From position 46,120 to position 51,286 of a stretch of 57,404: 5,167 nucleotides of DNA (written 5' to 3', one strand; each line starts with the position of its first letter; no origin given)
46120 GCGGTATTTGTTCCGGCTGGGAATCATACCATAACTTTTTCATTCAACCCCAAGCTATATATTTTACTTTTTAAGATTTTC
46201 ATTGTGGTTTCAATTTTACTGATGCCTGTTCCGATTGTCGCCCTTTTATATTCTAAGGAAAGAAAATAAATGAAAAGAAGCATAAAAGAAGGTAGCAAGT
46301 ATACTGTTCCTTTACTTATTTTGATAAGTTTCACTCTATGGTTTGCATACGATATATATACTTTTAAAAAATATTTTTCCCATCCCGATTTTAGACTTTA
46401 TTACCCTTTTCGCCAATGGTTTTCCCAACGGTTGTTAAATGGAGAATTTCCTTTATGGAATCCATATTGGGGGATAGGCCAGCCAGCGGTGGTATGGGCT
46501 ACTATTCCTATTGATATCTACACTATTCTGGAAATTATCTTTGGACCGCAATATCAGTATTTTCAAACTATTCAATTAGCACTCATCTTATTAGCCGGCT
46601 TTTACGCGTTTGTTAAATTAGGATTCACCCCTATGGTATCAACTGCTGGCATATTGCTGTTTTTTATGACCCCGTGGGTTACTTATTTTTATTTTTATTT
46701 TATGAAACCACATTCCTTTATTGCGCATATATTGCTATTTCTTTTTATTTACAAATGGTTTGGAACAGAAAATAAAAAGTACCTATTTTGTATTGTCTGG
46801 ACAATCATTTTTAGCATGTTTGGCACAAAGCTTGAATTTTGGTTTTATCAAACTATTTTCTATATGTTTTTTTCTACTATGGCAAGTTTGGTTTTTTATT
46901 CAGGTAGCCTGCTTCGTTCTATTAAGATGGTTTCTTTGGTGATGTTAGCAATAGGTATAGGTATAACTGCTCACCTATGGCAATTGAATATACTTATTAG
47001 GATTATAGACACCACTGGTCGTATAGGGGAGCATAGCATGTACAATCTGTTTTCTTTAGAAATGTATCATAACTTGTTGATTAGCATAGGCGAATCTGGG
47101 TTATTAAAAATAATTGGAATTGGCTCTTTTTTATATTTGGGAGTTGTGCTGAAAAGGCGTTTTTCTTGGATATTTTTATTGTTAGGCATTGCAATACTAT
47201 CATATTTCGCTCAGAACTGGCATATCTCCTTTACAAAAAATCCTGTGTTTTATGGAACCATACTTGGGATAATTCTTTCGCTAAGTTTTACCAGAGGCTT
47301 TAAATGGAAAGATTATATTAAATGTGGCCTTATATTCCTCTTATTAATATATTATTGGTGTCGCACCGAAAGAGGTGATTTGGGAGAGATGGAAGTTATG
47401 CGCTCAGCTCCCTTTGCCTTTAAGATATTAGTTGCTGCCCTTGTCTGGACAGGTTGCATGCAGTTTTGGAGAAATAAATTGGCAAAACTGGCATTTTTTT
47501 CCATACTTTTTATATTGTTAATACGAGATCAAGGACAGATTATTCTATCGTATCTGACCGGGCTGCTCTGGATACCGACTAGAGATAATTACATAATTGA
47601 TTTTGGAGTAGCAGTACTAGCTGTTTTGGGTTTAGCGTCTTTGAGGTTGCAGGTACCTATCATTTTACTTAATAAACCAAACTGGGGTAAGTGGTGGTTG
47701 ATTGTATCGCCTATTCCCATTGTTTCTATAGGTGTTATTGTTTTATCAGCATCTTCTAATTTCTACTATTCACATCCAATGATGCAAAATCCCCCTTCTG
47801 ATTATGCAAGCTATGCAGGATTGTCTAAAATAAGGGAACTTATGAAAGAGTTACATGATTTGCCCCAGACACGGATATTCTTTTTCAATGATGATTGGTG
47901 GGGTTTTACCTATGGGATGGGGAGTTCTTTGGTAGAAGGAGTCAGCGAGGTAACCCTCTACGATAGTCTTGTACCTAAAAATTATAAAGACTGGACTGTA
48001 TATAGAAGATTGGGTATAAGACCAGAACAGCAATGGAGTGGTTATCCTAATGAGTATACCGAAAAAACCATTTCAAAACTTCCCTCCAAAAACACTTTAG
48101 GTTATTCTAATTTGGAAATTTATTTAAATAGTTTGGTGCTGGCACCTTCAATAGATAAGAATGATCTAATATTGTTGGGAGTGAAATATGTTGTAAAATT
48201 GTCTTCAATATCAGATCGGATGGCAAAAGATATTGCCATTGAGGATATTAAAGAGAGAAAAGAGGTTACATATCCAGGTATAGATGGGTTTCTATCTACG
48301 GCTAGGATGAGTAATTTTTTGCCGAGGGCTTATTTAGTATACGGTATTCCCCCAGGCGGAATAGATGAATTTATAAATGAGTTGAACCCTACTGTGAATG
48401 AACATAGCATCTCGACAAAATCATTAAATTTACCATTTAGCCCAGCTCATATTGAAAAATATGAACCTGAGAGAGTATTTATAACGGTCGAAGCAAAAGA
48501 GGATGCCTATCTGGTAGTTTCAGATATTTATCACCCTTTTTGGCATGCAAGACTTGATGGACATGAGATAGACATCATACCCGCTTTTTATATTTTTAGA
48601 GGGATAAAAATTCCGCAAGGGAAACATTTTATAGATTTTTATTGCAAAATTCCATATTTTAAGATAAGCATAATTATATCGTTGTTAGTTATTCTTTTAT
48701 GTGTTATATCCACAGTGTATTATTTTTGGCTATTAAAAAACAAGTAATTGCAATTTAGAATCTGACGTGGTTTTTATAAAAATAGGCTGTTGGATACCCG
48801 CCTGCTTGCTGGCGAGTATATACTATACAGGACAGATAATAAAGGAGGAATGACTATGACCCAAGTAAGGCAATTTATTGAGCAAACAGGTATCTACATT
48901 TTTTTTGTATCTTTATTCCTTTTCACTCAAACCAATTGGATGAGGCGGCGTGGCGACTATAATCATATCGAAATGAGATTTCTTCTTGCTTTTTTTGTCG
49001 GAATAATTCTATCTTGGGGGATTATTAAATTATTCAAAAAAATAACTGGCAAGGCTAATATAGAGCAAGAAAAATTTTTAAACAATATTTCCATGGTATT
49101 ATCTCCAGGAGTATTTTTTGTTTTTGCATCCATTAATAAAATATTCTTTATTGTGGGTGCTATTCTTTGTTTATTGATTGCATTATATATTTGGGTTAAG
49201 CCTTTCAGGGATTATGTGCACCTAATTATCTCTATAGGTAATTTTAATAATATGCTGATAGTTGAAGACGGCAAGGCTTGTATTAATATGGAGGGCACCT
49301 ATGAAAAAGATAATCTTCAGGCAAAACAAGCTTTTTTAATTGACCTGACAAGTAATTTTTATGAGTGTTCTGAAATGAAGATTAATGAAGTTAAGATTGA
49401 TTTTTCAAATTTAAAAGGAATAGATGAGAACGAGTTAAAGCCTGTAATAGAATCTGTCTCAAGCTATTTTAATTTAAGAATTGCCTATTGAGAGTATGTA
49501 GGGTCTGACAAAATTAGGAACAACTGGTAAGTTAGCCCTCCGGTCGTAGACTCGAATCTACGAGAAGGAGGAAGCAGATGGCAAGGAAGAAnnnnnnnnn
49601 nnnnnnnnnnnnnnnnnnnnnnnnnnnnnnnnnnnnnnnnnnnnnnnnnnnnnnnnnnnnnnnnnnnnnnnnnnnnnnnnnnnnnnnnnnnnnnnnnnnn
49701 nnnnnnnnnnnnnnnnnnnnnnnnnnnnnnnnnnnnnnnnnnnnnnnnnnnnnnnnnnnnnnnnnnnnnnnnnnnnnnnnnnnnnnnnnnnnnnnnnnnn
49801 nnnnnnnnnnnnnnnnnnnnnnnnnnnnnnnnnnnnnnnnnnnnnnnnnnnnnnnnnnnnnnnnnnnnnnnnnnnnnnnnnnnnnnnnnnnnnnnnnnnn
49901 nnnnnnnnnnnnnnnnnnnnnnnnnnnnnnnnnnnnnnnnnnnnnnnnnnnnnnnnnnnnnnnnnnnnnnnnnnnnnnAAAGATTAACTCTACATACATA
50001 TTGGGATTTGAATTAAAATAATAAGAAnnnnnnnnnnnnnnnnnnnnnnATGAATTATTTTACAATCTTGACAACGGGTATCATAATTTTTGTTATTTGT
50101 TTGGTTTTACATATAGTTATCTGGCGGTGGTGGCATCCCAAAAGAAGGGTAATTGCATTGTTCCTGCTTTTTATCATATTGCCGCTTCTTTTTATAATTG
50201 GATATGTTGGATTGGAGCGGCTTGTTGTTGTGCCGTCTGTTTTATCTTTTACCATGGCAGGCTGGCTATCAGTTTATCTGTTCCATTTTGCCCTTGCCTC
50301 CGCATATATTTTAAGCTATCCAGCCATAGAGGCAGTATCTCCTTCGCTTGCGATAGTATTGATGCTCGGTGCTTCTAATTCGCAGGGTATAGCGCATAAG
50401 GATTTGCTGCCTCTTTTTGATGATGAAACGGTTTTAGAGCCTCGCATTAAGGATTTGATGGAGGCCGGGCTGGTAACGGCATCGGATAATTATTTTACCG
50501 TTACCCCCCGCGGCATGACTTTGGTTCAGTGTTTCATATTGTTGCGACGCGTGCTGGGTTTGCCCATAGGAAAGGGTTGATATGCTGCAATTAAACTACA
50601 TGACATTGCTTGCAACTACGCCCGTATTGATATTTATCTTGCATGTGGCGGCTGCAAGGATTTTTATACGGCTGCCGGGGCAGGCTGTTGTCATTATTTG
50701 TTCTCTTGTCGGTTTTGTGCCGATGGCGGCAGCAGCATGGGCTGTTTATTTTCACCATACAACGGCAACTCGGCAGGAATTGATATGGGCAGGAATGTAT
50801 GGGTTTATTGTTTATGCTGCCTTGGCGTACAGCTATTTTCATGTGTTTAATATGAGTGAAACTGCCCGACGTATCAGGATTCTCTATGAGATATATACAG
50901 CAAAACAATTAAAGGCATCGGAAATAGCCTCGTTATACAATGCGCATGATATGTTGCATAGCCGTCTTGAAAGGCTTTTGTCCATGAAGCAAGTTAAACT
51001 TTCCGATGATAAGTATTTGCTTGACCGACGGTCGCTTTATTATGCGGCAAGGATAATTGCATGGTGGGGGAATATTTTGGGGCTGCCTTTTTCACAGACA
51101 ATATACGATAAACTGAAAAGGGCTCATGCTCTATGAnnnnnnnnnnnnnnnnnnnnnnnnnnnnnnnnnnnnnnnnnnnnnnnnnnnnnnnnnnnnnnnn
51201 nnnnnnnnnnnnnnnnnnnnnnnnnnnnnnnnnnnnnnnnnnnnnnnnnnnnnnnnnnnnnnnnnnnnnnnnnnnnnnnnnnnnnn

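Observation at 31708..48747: Array of five YfhO-like GT-C membrane proteins in a diderm, with no GT-A/GT-B, Wzx/Wzy or polyprenyl-phosphate GT2 partner in the window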

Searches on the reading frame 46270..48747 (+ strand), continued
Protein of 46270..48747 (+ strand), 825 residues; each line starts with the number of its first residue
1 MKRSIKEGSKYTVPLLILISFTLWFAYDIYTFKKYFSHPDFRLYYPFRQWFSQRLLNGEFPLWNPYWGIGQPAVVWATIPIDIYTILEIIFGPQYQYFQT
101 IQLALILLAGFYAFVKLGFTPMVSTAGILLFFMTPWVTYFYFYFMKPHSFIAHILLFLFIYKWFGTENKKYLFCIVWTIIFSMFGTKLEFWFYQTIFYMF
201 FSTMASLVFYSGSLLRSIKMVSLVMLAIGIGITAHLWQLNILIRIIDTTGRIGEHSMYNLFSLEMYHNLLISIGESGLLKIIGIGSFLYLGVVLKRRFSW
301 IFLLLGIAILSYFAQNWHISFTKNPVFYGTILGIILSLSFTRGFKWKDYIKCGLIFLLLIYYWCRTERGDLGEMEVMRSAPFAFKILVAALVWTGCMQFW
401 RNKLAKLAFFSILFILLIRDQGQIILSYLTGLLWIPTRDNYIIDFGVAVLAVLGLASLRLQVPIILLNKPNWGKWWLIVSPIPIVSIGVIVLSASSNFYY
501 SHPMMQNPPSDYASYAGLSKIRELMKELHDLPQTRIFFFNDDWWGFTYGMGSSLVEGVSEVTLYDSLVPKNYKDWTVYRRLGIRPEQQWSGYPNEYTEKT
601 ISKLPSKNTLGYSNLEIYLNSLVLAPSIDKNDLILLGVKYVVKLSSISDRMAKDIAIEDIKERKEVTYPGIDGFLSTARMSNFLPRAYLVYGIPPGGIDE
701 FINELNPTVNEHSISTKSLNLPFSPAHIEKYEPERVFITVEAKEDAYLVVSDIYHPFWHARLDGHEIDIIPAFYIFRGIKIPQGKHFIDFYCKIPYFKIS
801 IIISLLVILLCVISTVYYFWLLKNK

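Call 73: search_dna_similar(query=P0195, collection=plasmids, mode=protein, max_evalue=0.001, max_rows=25)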
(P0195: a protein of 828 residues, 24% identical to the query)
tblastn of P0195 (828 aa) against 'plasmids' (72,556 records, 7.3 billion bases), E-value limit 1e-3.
Records with a match: 6; places in all: 6; records where one place covers at least 80% of the query: 0.
Best place of each record, by identity: <60% 6.
By first word of the organism name: Microvirga 1; Azospirillum 1; Bacteroides 1; Phocaeicola 1; Prevotella 1; Bernardetia 1.
By predicted mobility (MOB-suite, as given by PLSDB): non-mobilizable 5; mobilizable 1.
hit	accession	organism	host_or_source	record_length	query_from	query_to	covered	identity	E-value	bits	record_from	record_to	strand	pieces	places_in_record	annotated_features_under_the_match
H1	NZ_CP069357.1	Microvirga sp. VF16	Vachellia farnesiana,Cell culture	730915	63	788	62%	26.1%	2e-13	156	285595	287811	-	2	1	YfhO family protein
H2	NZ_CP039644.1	Azospirillum sp. TSA2s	Soil,rice paddy soil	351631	73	326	31%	30.0%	3e-9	69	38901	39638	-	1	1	hypothetical protein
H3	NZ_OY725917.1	Bacteroides finegoldii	-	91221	486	786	36%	23.0%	6e-11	74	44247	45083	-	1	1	YfhO family protein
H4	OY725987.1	Phocaeicola massiliensis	-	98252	707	787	10%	41.0%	1e-11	77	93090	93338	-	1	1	record has no annotation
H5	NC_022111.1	Prevotella sp. oral taxon 299 str. F0039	Homo sapiens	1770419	711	786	9%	36.8%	3e-10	72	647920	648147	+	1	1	none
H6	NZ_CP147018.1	Bernardetia sp. Wsw4-3y2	Red alga,Red algae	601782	714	788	9%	30.3%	4e-5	55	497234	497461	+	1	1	YfhO family protein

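Call 81: find_encoding_contigs(protein=P0126, flank=10000, max_places=1)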
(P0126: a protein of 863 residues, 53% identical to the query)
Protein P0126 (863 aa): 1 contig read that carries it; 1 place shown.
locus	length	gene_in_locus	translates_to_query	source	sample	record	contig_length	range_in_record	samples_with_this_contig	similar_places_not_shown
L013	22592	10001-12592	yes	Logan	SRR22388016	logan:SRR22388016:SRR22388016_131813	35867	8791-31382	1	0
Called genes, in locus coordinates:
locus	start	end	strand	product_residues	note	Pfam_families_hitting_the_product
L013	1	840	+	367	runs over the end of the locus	PF04055:Radical_SAM, PF13186:SPASM (weak)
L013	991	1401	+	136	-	-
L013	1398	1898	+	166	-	-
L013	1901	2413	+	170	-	-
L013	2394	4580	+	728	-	PF09586:YfhO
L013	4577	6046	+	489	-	PF02310:B12-binding, PF04055:Radical_SAM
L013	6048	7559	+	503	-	PF02310:B12-binding, PF04055:Radical_SAM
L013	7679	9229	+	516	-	-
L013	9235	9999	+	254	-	PF00535:Glycos_transf_2, PF10111:Glyco_tranf_2_2 (weak)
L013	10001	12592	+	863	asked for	PF09586:YfhO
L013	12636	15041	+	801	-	PF09586:YfhO (weak)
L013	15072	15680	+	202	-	PF00583:Acetyltransf_1, PF13508:Acetyltransf_7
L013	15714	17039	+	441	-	PF01041:DegT_DnrJ_EryC1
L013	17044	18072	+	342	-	PF04055:Radical_SAM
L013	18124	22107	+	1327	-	-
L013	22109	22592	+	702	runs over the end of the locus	-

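Call 82: find_encoding_contigs(protein=P0135, flank=10000, max_places=1)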
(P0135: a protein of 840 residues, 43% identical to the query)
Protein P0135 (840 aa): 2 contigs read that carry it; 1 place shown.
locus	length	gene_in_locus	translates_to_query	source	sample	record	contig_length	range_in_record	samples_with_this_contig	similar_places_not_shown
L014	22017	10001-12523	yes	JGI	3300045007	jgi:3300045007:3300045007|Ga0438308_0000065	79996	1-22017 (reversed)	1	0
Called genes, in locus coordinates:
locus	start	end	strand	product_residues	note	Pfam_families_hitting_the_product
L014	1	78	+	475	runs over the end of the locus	PF02310:B12-binding, PF04055:Radical_SAM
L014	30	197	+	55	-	-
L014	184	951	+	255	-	PF13489:Methyltransf_23, PF13847:Methyltransf_31, PF08241:Methyltransf_11, PF08242:Methyltransf_12, PF13649:Methyltransf_25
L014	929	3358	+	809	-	-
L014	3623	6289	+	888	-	-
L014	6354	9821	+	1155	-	-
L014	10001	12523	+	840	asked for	-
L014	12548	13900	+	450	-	-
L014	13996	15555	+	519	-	PF02310:B12-binding, PF04055:Radical_SAM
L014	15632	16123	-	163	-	PF01467:CTP_transf_like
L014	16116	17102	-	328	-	PF21570:ArgZ-like_C_2nd (weak)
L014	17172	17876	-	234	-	PF00535:Glycos_transf_2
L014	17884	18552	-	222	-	PF09335:VTT_dom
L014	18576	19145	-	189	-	PF07484:Collar, PF21939:Gp10_C (weak)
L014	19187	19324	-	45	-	-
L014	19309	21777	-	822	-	-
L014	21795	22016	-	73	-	?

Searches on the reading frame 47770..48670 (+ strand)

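Call 47: search_protein_families(library=pfam, proteins=[window:47770-48670:+], max_evalue=1)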
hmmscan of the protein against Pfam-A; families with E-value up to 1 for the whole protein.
window:47770-48670:+ (300 aa): 1 family
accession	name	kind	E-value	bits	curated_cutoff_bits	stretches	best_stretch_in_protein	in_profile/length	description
PF09586.16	YfhO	-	3.3e-07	29.5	28.5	1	218-299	748-830/835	Bacterial membrane protein YfhO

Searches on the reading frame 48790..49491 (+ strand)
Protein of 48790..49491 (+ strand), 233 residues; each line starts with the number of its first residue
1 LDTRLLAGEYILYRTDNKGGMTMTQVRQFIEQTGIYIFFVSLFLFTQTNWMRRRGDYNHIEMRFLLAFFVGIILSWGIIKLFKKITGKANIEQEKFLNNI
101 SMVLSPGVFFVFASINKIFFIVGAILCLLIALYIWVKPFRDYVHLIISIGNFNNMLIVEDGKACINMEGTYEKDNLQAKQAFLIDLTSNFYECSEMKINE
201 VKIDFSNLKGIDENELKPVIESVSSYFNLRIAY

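Call 7: search_protein_families(library=pfam, proteins=[window:48790-49491:+], max_evalue=0.001)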
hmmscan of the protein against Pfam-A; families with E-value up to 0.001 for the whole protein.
window:48790-49491:+ (233 aa): 0 families

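Call 47: search_protein_families(library=pfam, proteins=[window:48790-49491:+], max_evalue=1)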
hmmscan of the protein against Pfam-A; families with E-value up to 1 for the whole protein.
window:48790-49491:+ (233 aa): 0 families

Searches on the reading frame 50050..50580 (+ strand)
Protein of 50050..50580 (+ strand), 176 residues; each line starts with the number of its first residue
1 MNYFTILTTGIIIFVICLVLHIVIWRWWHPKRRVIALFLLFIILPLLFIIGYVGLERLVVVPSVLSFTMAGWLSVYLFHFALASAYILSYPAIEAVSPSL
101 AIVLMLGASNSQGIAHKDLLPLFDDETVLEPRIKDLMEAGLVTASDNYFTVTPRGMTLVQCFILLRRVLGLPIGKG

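Call 7: search_protein_families(library=pfam, proteins=[window:50050-50580:+], max_evalue=0.001)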
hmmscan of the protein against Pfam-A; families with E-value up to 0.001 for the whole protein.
window:50050-50580:+ (176 aa): 1 family
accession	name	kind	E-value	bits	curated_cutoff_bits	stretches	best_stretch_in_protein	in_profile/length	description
PF06969.22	HemN_C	-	0.00088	19.7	24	0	127-157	36-66/67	HemN C-terminal domain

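Call 47: search_protein_families(library=pfam, proteins=[window:50050-50580:+], max_evalue=1)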
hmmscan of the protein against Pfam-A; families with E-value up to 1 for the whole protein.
window:50050-50580:+ (176 aa): 4 families
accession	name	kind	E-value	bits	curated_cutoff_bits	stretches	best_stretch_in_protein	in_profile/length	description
PF06969.22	HemN_C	-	0.00088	19.7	24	1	127-157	36-66/67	HemN C-terminal domain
PF14947.12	HTH_45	-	0.012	16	25.5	1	129-161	36-68/77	Winged helix-turn-helix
PF04182.18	B-block_TFIIIC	-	0.018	15.5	22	1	101-144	6-50/73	B-block binding subunit of TFIIIC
PF12271.14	Chs7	-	0.028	14.3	25.1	1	6-86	153-238/287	Chitin synthase export chaperone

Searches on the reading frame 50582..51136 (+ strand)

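Call 7: search_protein_families(library=pfam, proteins=[window:50582-51136:+], max_evalue=0.001)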
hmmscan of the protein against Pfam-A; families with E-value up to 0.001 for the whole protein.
window:50582-51136:+ (184 aa): 0 families

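Call 47: search_protein_families(library=pfam, proteins=[window:50582-51136:+], max_evalue=1)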
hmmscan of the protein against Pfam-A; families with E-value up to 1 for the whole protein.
window:50582-51136:+ (184 aa): 3 families
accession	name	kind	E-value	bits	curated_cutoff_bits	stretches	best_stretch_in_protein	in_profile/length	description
PF05527.17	TNFAIP8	-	0.051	13.9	22.5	1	105-147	71-114/181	Tumor necrosis factor alpha-induced protein 8-like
PF19107.5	DUF5794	-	0.057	14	25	1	1-82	18-99/128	Family of unknown function (DUF5794)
PF20556.3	DUF6768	-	0.55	10.4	27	1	35-94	42-102/123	Family of unknown function (DUF6768)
